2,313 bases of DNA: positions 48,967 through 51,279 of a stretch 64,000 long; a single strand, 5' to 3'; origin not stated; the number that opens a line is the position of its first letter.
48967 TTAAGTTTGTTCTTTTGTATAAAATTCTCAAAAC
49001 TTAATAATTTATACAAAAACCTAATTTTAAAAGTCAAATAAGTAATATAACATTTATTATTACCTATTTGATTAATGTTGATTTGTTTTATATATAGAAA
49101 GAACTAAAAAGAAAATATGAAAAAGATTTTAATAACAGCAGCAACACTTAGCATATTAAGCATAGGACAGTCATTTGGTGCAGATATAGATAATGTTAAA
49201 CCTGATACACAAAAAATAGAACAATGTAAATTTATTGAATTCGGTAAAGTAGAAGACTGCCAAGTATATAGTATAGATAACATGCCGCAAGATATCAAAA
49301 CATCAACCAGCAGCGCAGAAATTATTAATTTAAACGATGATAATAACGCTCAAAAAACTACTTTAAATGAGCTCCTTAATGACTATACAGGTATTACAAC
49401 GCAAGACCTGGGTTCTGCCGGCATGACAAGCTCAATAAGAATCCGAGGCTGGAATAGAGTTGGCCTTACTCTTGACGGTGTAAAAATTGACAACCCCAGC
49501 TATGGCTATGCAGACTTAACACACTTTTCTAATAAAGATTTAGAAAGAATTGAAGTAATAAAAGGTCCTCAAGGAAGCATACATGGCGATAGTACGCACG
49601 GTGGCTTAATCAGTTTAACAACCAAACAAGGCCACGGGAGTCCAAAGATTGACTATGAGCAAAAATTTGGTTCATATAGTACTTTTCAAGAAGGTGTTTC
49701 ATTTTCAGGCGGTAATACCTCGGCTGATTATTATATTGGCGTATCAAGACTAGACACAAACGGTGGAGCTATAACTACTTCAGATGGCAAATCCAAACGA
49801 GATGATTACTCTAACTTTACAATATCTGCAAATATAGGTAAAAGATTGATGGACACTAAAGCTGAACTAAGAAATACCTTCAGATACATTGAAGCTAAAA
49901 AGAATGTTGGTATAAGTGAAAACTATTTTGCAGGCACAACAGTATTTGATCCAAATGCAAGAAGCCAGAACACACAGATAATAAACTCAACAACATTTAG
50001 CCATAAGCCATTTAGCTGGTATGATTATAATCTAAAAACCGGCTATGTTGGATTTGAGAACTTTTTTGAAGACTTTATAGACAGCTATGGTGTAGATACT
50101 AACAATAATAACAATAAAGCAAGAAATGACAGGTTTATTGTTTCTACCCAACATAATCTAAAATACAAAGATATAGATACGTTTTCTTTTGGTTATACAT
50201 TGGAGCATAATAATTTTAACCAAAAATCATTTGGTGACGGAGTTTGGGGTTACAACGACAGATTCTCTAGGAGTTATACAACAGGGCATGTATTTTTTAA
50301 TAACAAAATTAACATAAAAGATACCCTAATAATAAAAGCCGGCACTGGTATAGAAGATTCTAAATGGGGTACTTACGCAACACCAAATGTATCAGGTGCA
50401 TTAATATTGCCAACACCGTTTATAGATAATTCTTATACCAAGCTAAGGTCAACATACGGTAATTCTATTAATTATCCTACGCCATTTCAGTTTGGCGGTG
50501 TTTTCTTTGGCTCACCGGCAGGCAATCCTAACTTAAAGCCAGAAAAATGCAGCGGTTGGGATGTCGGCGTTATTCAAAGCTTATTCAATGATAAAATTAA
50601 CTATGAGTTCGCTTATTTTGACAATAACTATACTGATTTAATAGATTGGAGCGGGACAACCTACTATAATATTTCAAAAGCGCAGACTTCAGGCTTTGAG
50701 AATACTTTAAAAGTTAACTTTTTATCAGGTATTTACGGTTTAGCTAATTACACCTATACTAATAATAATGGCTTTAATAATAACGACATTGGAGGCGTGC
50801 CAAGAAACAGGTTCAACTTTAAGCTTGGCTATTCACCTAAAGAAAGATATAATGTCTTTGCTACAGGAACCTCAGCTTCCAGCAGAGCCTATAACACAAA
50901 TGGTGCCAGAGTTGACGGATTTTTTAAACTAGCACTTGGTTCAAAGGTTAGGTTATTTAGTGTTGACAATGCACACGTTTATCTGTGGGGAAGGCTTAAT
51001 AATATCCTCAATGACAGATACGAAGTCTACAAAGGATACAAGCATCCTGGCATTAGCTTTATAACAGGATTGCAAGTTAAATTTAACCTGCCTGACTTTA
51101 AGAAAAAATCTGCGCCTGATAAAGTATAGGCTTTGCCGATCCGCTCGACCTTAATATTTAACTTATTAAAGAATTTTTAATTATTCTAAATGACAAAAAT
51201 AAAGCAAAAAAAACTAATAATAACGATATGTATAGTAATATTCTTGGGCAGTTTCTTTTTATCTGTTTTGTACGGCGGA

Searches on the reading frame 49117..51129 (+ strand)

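Call 72: search_protein_families(library=pfam, proteins=[window:49117-51129:+], max_evalue=0.01)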
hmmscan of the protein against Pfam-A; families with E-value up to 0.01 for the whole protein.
window:49117-51129:+ (670 aa): 2 families
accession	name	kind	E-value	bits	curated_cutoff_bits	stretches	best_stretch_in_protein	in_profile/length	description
PF00593.30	TonB_dep_Rec_b-barrel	-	4.2e-20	73.4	27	1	187-606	21-416/436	TonB dependent receptor-like, beta-barrel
PF07715.20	Plug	-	2.9e-16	60.3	23.9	1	60-163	2-106/107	TonB-dependent Receptor Plug Domain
